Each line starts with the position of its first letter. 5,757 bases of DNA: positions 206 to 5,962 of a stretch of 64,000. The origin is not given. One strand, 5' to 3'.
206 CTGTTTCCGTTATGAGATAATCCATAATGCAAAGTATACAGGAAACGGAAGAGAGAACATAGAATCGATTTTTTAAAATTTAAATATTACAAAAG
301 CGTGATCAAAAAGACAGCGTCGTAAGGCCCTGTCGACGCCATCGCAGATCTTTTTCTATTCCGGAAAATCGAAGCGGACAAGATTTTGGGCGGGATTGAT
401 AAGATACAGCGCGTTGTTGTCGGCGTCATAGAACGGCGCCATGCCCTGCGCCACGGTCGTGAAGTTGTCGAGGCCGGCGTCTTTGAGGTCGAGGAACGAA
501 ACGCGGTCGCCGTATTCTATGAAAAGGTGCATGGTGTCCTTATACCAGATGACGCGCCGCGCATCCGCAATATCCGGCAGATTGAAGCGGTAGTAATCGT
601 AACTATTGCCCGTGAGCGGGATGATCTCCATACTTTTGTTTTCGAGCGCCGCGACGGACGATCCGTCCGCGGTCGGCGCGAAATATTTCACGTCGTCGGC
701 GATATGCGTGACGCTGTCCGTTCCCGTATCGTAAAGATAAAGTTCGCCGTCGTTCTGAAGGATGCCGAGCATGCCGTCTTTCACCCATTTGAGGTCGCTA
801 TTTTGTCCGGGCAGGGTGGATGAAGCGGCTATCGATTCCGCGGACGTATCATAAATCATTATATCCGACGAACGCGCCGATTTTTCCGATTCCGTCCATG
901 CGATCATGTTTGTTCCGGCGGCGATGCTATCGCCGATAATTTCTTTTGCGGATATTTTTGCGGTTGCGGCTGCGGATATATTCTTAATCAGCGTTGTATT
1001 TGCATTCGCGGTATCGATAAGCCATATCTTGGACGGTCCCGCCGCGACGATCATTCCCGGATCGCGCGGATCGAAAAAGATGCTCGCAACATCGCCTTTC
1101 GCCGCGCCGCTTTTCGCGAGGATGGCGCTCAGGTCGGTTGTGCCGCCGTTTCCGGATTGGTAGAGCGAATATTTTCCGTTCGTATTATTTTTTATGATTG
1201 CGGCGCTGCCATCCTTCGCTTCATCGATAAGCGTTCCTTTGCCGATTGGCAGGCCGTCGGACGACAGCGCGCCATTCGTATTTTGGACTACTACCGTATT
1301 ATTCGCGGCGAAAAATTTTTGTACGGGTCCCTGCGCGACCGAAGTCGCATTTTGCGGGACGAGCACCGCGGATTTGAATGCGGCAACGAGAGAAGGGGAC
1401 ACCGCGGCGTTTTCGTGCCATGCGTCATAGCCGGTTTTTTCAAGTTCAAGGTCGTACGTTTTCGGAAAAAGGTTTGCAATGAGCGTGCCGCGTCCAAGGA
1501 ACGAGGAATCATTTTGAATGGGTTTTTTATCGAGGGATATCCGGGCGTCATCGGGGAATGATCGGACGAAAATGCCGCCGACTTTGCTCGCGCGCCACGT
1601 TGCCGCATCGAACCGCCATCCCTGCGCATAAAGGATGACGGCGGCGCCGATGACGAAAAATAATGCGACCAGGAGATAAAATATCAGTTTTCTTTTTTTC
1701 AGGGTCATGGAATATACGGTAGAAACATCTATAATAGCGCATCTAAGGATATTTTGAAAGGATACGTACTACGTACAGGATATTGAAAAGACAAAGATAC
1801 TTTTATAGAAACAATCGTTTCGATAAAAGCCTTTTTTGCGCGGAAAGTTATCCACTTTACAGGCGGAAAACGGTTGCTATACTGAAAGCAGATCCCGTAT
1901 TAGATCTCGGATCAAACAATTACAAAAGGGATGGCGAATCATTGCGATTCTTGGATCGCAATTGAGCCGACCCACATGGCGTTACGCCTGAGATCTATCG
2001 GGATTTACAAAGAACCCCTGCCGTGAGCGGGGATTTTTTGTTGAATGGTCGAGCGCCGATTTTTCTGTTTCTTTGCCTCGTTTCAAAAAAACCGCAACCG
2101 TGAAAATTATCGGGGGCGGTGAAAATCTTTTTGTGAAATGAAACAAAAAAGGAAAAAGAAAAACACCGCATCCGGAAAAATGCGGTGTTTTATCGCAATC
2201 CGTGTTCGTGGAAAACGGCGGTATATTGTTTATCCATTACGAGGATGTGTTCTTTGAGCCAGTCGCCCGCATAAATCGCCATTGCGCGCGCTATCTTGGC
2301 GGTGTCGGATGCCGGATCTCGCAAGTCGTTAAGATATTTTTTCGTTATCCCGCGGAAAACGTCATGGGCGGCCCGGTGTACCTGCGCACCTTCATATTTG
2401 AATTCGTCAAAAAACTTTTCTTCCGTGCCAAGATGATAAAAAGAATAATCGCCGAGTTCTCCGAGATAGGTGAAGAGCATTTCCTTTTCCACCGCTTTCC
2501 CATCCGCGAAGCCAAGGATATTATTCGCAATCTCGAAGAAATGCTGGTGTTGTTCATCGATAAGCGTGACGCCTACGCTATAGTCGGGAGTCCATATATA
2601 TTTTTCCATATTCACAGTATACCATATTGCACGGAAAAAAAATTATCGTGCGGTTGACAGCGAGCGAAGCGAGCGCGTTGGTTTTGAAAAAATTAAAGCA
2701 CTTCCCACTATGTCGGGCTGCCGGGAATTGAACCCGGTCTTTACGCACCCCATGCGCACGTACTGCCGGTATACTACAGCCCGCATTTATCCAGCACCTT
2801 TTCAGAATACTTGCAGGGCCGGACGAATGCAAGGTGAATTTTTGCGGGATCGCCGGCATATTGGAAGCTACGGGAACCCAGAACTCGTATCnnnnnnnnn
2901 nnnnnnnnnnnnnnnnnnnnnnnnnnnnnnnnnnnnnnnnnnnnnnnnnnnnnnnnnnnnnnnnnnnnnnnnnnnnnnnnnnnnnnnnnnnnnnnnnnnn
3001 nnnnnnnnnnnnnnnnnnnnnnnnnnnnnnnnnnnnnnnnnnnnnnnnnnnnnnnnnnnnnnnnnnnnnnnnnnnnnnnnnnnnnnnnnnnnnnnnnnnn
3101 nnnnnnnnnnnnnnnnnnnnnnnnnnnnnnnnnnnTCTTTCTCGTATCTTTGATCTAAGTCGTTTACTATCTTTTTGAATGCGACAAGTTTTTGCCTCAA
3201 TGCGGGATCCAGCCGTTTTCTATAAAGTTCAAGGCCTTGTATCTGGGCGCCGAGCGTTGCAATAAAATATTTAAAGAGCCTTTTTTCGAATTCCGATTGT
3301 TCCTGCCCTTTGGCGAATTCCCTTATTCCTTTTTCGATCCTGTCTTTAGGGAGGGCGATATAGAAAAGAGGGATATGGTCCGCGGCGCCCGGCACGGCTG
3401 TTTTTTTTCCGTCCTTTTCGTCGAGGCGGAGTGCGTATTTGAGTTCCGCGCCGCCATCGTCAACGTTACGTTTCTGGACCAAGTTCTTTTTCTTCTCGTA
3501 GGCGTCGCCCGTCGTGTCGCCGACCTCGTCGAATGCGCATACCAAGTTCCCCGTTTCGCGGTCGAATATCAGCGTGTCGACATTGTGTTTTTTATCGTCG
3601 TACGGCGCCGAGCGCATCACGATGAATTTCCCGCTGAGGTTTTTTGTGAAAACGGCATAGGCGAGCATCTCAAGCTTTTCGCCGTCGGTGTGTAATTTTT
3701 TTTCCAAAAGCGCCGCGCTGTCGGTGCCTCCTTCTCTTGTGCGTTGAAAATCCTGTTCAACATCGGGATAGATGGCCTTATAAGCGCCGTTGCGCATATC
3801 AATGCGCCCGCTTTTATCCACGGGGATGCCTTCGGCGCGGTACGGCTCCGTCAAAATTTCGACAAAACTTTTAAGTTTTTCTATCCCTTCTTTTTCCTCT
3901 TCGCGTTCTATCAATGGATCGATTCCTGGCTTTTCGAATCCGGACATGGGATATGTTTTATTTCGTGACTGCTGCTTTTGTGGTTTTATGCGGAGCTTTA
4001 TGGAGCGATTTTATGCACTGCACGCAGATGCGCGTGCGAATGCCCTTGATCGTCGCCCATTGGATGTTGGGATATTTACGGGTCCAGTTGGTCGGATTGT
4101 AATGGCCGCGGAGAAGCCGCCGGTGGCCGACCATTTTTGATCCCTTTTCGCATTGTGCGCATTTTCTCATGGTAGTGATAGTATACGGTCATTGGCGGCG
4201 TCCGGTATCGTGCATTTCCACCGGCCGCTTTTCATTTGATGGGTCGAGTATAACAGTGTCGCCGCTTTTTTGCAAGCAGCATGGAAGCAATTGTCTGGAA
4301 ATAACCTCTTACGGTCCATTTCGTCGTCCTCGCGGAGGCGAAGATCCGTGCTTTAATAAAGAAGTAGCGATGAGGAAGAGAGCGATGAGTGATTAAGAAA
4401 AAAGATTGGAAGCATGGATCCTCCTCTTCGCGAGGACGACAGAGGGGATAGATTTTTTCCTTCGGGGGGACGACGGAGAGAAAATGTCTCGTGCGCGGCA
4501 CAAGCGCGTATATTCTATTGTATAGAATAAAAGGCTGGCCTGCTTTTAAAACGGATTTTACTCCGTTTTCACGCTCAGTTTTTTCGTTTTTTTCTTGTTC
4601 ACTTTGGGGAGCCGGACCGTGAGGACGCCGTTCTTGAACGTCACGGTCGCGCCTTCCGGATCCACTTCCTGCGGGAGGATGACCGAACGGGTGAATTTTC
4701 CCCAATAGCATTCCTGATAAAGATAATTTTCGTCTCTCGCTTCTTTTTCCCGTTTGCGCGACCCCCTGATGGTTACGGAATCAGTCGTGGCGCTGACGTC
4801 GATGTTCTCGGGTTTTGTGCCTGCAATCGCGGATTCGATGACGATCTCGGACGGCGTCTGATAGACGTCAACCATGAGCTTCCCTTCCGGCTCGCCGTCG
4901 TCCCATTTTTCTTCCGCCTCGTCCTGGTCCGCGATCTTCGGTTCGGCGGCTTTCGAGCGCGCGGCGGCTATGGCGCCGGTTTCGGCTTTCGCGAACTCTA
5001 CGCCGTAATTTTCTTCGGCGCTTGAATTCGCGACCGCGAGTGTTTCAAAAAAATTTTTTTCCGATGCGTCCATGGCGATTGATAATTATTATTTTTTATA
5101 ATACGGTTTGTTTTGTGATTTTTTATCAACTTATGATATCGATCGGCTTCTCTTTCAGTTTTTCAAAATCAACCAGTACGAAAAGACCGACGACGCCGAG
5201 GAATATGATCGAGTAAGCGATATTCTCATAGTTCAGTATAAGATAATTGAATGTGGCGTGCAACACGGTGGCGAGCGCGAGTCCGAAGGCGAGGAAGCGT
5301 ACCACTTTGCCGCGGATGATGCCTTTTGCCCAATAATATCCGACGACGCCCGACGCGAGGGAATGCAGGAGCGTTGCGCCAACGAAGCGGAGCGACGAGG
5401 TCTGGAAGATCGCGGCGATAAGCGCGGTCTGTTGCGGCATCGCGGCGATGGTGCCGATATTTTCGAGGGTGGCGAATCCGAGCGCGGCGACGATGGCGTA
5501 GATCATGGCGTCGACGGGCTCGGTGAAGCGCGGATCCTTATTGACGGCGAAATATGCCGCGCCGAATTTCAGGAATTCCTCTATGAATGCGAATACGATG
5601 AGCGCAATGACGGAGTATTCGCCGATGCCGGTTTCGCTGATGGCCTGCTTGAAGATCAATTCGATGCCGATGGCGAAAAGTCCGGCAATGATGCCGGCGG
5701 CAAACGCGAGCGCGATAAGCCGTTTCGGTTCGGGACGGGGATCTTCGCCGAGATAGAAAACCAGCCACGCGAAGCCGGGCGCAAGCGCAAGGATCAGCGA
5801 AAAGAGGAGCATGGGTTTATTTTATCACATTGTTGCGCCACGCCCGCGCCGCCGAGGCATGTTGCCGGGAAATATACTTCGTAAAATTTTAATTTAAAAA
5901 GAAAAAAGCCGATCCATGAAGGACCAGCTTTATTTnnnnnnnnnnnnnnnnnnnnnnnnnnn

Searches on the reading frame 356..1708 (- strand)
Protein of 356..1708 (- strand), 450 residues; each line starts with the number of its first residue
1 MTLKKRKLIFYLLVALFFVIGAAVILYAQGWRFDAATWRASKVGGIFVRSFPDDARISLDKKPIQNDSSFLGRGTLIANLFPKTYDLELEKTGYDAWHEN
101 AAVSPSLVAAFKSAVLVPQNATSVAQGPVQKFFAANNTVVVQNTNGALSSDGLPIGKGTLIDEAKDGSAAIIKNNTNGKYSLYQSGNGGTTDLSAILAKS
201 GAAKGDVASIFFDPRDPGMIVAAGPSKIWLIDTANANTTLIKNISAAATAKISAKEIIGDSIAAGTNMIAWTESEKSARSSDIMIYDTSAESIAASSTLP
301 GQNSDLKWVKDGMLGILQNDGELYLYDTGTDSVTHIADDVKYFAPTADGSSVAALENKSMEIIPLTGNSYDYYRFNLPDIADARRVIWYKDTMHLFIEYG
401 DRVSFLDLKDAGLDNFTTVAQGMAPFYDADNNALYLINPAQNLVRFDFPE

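Call 11: search_protein_families(library=pfam, proteins=[window:356-1708:-])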
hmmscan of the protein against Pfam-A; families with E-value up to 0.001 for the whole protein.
window:356-1708:- (450 aa): 0 families

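Call 19: find_encoding_contigs(protein=window:356-1708:-, flank=10000, max_places=10)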
Protein window:356-1708:- (450 aa): 7 contigs read that carry it; 3 places shown.
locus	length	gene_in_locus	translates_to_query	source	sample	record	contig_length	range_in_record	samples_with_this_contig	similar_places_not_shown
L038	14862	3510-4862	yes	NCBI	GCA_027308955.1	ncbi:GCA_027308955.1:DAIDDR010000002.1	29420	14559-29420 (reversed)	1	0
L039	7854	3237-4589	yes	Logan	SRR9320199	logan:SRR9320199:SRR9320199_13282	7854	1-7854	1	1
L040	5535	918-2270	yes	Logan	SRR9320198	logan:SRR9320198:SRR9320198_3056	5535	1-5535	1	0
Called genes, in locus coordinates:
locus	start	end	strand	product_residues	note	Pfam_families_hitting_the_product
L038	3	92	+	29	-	?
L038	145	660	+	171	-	PF00011:HSP20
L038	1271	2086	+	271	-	-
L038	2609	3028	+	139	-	PF01814:Hemerythrin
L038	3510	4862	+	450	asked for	-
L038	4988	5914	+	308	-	PF10672:Methyltrans_SAM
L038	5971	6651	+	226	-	PF00849:PseudoU_synth_2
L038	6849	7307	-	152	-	-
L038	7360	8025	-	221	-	PF04085:MreC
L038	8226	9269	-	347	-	PF06723:MreB_Mbl, PF00022:Actin, PF11104:PilM_2 (faint), PF00012:HSP70, PF14450:FtsA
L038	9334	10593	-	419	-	PF00587:tRNA-synt_2b, PF03129:HGTP_anticodon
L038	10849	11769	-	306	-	PF03462:PCRF, PF00472:RF-1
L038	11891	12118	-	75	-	-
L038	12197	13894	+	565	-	PF13328:HD_4, PF01966:HD, PF04607:RelA_SpoT, PF02824:TGS, PF01842:ACT (faint), PF13291:ACT_4, PF22629:ACT_AHAS_ss (weak)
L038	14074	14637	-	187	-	-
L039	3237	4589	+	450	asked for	-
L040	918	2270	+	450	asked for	-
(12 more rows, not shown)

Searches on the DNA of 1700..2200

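Call 32: search_rna_families(source=window, start=1700, end=2200, threshold=evalue, max_evalue=5, show_alignments=2)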
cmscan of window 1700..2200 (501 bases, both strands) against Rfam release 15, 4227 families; matches with E-value up to 5: 14.
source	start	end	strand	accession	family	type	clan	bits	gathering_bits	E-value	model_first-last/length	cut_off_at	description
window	2044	2195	+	RF01859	Phe_leader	Cis-reg; leader;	-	26.2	55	0.032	1-125/125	no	Phenylalanine leader peptide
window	2069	2195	+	RF00506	Thr_leader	Cis-reg; leader;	-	25.1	55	0.015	1-118/118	no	Threonine operon leader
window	2155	2200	-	RF00022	GcvB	Gene;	-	21.3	42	0.014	164-204/204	5'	GcvB RNA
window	2148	2200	-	RF00557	L10_leader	Cis-reg; leader;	-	20.7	44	0.35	87-138/138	5'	Ribosomal protein L10 leader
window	2152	2200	-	RF04312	trpB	Cis-reg;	-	19.7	59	3.1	45-107/107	5'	trpB ncRNA motif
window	2060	2163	-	RF03578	mir-3910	Gene; miRNA;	-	18.8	95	0.53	1-82/82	no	mir-3910 microRNA precursor family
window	2060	2163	+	RF04120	MIR5998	Gene; miRNA;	-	18.7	180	0.13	20-154/173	no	MIR5998 microRNA precursor family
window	2157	2200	-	RF02428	SpF11_sRNA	Gene; sRNA;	-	18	54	4.6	47-95/95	5'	Streptococcus sRNA SpF11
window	2068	2151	-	RF03259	MIR1514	Gene; miRNA;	-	17.6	90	2.5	1-110/110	no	MIR1514 microRNA precursor family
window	2060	2163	+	RF03578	mir-3910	Gene; miRNA;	-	17.3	95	1.4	1-82/82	no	mir-3910 microRNA precursor family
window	2016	2199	+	RF02609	BSR0602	Gene; sRNA;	-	16.9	191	0.18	1-169/169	no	Brucella sRNA 0602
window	2075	2193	+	RF04184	BTnc060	Gene; sRNA;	-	16.9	228.9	3.5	1-213/213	no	Bacteroides sRNA BTnc060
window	2081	2192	+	RF01408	sraL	Gene; sRNA;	-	15.7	39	0.36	1-142/142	no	sraL Hfq binding RNA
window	1910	1961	-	RF02477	GlsR9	Gene; snRNA; snoRNA; CD-box;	-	14.6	95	2.8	1-79/79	no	Small nucleolar RNA GlsR9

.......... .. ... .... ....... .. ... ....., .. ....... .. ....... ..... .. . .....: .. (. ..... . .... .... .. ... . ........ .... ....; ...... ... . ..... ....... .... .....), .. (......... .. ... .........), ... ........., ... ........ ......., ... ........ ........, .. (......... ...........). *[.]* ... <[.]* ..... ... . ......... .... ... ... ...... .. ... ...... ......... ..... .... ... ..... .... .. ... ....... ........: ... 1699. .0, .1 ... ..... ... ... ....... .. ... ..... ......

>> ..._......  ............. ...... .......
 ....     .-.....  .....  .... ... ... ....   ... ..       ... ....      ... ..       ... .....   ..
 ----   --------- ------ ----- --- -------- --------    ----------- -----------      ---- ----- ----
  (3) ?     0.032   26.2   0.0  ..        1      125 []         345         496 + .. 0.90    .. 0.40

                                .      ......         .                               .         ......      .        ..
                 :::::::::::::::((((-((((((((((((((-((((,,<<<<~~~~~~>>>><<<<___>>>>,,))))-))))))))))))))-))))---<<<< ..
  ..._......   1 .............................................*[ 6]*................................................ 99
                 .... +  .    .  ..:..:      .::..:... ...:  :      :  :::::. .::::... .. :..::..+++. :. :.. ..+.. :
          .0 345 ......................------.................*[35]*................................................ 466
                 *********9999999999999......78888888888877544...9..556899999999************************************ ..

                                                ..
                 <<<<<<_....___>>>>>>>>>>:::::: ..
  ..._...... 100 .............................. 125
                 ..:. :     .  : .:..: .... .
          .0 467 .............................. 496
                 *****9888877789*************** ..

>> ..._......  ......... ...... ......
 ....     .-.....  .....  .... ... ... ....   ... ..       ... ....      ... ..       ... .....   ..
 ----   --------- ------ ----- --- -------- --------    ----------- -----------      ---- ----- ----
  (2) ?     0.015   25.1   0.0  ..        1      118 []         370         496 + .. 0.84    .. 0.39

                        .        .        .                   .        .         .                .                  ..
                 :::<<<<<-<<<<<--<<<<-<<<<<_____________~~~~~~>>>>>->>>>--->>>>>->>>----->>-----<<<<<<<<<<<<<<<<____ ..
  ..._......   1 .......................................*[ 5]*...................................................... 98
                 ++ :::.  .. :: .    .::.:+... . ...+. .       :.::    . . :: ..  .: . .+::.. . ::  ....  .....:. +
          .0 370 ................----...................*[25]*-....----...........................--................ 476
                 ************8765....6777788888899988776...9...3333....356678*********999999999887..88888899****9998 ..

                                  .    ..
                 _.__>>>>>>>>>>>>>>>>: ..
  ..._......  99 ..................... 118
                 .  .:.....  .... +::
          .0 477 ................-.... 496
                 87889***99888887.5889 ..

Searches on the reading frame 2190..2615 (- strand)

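Call 11: search_protein_families(library=pfam, proteins=[window:2190-2615:-])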
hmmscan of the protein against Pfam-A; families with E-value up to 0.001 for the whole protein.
window:2190-2615:- (141 aa): 1 family
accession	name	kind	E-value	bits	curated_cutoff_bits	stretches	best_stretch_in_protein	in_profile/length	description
PF01814.28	Hemerythrin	-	1.1e-11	45.8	25.3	1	15-131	2-123/127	Hemerythrin HHE cation binding domain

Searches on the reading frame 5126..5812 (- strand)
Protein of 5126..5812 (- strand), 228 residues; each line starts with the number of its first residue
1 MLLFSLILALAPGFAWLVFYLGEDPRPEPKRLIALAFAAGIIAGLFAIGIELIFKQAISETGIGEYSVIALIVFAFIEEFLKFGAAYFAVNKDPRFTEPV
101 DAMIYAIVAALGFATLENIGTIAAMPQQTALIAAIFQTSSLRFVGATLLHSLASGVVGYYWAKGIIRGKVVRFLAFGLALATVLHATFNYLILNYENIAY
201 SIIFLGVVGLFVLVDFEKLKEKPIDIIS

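Call 74: search_protein_families(library=pfam, proteins=[window:5126-5812:-], max_evalue=0.00001)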
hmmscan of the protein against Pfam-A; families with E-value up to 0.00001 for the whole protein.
window:5126-5812:- (228 aa): 1 family
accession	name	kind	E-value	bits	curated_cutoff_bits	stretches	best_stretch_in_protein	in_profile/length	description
PF13367.11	PrsW-protease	-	1.1e-27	97.4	23.5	1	28-211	1-193/196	PrsW family intramembrane metalloprotease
